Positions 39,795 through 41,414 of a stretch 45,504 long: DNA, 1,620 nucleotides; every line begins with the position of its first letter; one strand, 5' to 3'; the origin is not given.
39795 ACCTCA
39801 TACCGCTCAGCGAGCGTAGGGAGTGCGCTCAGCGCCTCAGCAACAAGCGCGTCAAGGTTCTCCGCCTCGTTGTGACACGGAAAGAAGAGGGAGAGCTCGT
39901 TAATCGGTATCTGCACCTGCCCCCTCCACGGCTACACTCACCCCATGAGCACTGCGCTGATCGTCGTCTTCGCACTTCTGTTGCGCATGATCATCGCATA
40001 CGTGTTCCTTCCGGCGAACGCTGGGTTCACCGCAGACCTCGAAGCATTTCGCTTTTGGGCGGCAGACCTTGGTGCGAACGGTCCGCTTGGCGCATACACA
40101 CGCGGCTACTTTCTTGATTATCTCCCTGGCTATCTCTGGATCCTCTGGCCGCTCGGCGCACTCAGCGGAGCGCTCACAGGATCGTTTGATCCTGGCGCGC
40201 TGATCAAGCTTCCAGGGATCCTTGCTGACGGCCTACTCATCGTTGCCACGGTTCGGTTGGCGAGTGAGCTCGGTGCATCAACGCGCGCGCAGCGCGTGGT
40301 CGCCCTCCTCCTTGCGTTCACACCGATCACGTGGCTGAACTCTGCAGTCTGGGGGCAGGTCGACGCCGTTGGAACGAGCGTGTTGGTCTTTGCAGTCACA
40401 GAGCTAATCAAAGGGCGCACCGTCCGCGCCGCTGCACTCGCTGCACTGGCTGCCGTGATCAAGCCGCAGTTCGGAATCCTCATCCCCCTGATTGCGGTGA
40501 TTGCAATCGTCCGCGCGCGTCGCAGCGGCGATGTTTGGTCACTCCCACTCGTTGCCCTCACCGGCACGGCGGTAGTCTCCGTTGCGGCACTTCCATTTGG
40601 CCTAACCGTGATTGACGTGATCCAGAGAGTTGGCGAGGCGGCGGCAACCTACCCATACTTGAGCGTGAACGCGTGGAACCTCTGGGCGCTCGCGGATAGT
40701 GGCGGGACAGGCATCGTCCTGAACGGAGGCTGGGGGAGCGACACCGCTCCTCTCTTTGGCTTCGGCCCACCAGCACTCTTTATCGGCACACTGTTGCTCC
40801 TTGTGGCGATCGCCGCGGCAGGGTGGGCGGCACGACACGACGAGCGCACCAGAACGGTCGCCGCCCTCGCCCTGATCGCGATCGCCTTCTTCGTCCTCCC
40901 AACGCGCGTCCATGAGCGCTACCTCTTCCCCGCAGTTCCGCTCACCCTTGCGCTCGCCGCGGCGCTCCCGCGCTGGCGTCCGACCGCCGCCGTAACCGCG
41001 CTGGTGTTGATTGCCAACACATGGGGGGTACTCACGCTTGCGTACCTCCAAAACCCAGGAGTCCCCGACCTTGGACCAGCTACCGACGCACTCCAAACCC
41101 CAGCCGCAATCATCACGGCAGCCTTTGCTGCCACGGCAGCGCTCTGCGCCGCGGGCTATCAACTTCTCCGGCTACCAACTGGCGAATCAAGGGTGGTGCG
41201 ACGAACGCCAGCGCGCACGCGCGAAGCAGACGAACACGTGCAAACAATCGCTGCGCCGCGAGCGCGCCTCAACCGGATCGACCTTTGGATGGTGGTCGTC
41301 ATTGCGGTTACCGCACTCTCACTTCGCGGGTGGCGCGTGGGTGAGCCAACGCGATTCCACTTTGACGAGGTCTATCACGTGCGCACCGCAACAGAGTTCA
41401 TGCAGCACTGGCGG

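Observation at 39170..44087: A 1380-aa fusion of two GT-C glycosyltransferase modules with a propeller-like insertion, paired with a divergent polyprenyl-phosphate sugar synthase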

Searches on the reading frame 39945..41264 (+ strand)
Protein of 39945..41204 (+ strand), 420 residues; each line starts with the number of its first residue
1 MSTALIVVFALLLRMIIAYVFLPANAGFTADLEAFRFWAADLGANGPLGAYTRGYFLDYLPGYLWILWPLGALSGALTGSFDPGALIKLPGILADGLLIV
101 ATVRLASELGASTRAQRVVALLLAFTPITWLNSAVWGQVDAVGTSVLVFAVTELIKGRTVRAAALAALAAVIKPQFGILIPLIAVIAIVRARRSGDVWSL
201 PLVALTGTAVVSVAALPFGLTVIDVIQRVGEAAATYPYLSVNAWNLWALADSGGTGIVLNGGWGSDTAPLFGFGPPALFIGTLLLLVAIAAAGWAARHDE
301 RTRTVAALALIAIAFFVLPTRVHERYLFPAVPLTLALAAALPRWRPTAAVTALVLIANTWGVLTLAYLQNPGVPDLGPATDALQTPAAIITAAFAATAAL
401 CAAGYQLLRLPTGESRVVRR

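Call 3: search_protein_families(library=pfam, proteins=[window:39945-41204:+], max_evalue=1)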
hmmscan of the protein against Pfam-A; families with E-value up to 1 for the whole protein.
window:39945-41204:+ (420 aa): 4 families
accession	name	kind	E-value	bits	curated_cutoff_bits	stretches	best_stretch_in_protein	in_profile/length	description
PF09594.16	GT87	-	6.8e-05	23.2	25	1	59-318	3-236/237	Glycosyltransferase family 87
PF03155.21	Alg6_Alg8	-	0.00074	19.1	25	1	92-353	93-372/482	ALG6, ALG8 glycosyltransferase family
PF03901.23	Glyco_transf_22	-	0.0054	16.4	23.8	1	280-383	269-381/414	Alg9-like mannosyltransferase family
PF06728.19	PIG-U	-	0.011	15.3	24.5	1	115-194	120-201/378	GPI transamidase subunit PIG-U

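Call 4: search_protein_families(library=ncbifam, proteins=[window:39945-41204:+], max_evalue=1)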
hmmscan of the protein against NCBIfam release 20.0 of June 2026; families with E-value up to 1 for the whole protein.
window:39945-41204:+ (420 aa): 0 families

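Call 19: search_solved_structures(query=A2, max_evalue=10, show_alignments=2)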
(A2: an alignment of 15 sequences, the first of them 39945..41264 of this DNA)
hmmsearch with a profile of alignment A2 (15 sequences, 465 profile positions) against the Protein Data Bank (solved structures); distinct sequences matched with E-value up to 10: 2.
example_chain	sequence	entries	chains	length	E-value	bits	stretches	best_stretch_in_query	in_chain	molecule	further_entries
6vxn_A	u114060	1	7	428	0.012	17.4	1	311-412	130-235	Mechanosensitive ion channel protein 1, mitochondrial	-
6vxm_A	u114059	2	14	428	0.013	17.3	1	311-412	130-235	Mechanosensitive ion channel protein 1, mitochondrial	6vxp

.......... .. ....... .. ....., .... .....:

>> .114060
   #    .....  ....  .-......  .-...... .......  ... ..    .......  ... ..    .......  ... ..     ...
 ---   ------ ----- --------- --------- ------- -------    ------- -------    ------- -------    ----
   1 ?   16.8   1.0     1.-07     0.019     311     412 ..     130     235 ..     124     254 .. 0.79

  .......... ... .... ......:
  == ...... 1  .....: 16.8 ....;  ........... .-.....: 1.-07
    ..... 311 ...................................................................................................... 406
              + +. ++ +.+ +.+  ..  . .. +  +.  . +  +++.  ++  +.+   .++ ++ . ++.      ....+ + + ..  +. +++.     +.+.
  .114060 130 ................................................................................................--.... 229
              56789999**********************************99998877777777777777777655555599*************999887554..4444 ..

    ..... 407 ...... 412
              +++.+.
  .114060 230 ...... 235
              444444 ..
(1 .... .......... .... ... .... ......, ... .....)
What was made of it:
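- Closest known: ALG6/ALG8. Different: A profile search finds no sequence-level match to any solved GT-C (call 19).
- Tried and rejected: The profile search of the N-module against PDB sequences gave only a chance TM match to a mechanosensitive channel (call 19).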

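Call 31: predict_structure(alignment_id=A2)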
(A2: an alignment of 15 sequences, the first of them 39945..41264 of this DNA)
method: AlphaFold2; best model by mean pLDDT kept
length: 440 residues; sequences in the alignment: 15
mean_pLDDT: 80.0   pTM: 0.83
mean pLDDT of the five models: 80.0, 79.6, 79.3, 74.4, 74.3
residues with pLDDT >= 90: 187; 70-90: 153; 50-70: 57; < 50: 43
segments of 3 or more residues with pLDDT < 50: 249-255, 260-263, 413-440
pLDDT, mean of each block of 10 residues (from residue 1): 92 92 78 86 88 63 85 92 89 93 97 97 84 76 92 95 93 83 90 90 94 89 84 59 52 47 53 68 89 90 94 83 63 96 95 85 66 75 80 89 93 46 39 37
secondary structure, 60 per line:
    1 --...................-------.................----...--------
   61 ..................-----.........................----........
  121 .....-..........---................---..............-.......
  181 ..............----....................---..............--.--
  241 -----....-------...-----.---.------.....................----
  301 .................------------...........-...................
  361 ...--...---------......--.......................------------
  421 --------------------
elements in order: H3-21 H29-45 H61-78 H84-108 H113-125 H127-136 H140-155 H159-172 H174-194 H199-218 H222-235 H246-249 H277-296 H301-317 H330-340 H342-363 H378-383 H386-408

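Call 33: search_protein_families(library=pfam, alignment_id=A2, max_evalue=0.01)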
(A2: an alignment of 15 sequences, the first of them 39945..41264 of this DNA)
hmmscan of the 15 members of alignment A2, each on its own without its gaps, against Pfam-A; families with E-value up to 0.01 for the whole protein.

A. member 1, window:39945-41264:+ (440 aa): 3 families
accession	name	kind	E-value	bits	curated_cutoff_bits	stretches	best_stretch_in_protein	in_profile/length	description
PF09594.16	GT87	-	6.1e-05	23.3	25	1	59-318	3-236/237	Glycosyltransferase family 87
PF03155.21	Alg6_Alg8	-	0.00092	18.7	25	1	92-353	93-372/482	ALG6, ALG8 glycosyltransferase family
PF03901.23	Glyco_transf_22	-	0.0056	16.4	23.8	1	280-383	269-381/414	Alg9-like mannosyltransferase family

B. families by the number of members that match (of 15 scanned): 5 families
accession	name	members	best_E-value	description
PF03155.21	Alg6_Alg8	12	1.7e-08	ALG6, ALG8 glycosyltransferase family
PF09594.16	GT87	12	2.1e-08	Glycosyltransferase family 87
PF06728.19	PIG-U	4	0.00012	GPI transamidase subunit PIG-U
PF03901.23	Glyco_transf_22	2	0.0056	Alg9-like mannosyltransferase family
PF04403.18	PqiA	1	0.0039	Paraquat-inducible protein A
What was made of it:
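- On GT87 (PimE family) / GT57 (ALG6/ALG8): Among homologues, 12 of 15 hit each family at E<0.01, with best values 2.1e-8 and 1.7e-8 (calls 3, 33).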

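Call 34: fold_search(model_id=the predicted structure, library=pdb)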
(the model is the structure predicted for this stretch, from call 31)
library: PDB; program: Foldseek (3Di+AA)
matches with E <= 10: 324; with E <= 0.001: 9
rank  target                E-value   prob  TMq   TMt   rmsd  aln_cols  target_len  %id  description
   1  6snh_X                1.7e-05  1.00  0.67  0.62   6.5       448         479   16  Cryo-EM structure of yeast ALG6 in complex with 6AG9 Fab and Dol25-P-Glc (released 2020-03-11)
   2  5gmy_A                1.5e-04  1.00  0.46  0.26  12.2       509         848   14  Crystal structure of the Archaeoglobus fulgidus oligosaccharyltransferase (O29867_ARCFU) tethered with an acceptor pep (released 2017-02-01)
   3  9wno_A                1.7e-04  1.00  0.58  0.62   6.7       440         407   15  Cryo-EM structure of Candida glabrata GPI mannosyltransferase I bound to Dol-P-Man (released 2025-12-03)
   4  9dm5                  2.1e-04  1.00  0.48  0.54   8.3       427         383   16  Product-Bound mannosyltransferase PimE (released 2025-06-25)
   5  7e9s_A                2.7e-04  1.00  0.42  0.24  14.1       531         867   13  Archaeal oligosaccharyltransferase AglB from Archaeoglobus fulgidus in complex with an inhibitory peptide and a dolich (released 2021-09-08)
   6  3wak                  5.5e-04  1.00  0.43  0.24  13.6       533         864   12  Crystal structure of the Archaeoglobus fulgidus oligosaccharyltransferase (O29867_ARCFU) in the apo form (released 2013-10-30)
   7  9s6r_A                6.6e-04  1.00  0.55  0.61   6.1       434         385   12  Ternary cryo-EM structure of yeast ALG3 with Dol25-PP-GlcNAc2Man5, Dol25-P-Man, and Fab (released 2026-03-18)
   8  8imx_U                9.7e-04  1.00  0.55  0.57   6.7       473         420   14  Cryo-EM structure of GPI-T with a chimeric GPI-anchored protein (released 2023-08-16)
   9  7w72_U                9.7e-04  1.00  0.52  0.54   8.1       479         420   12  Structure of a human glycosylphosphatidylinositol (GPI) transamidase (released 2022-02-16)
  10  8age_A                1.1e-03  1.00  0.44  0.32  18.3       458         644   17  Structure of yeast oligosaccharylransferase complex with acceptor peptide bound (released 2022-12-07)
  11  5f15                  1.1e-03  1.00  0.42  0.36  13.5       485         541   13  Crystal Structure of ArnT from Cupriavidus metallidurans bound to Undecaprenyl phosphate (released 2016-02-17)
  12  9s6u_A                1.2e-03  1.00  0.45  0.38  12.3       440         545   13  Ternary cryo-EM structure of human ALG9 with Dol25-PP-GlcNAc2Man8, Dol25-P-Man and Fab (released 2026-03-18)
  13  8b6l_I                1.6e-03  1.00  0.44  0.30  17.6       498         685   11  Subtomogram average of the human Sec61-TRAP-OSTA-translocon (released 2022-12-07)
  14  7wld_U                1.9e-03  1.00  0.50  0.52   7.9       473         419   12  Cryo-EM structure of the human glycosylphosphatidylinositol transamidase complex at 2.53 Angstrom resolution (released 2022-04-27)
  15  5ezm                  2.4e-03  1.00  0.42  0.35  13.4       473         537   16  Crystal Structure of ArnT from Cupriavidus metallidurans in the apo state (released 2016-02-17)
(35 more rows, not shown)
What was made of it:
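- On GT-C fold superfamily (N-terminal module): Foldseek hits: ALG6 E=1.7e-5 TM 0.67; AglB, GPI-MT-I, PimE and ALG3, all with probability 1.00 (call 34).
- Closest known: Large mycobacterial GT-C enzymes with accessory domains. Same: Very large polytopic GT-C proteins whose soluble periplasmic domains bind the acceptor glycan (my own background knowledge; the Emb structures appear as weak Foldseek hits in call 34).
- The N-module's best structural relatives (ALG6, GPI-MT-I, PimE, ALG3) all use lipid-linked glycan acceptors (call 34). The N-module gives weak PIG-U hits in Pfam (call 3) and Foldseek (8imx_U, 7w72_U; call 34).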
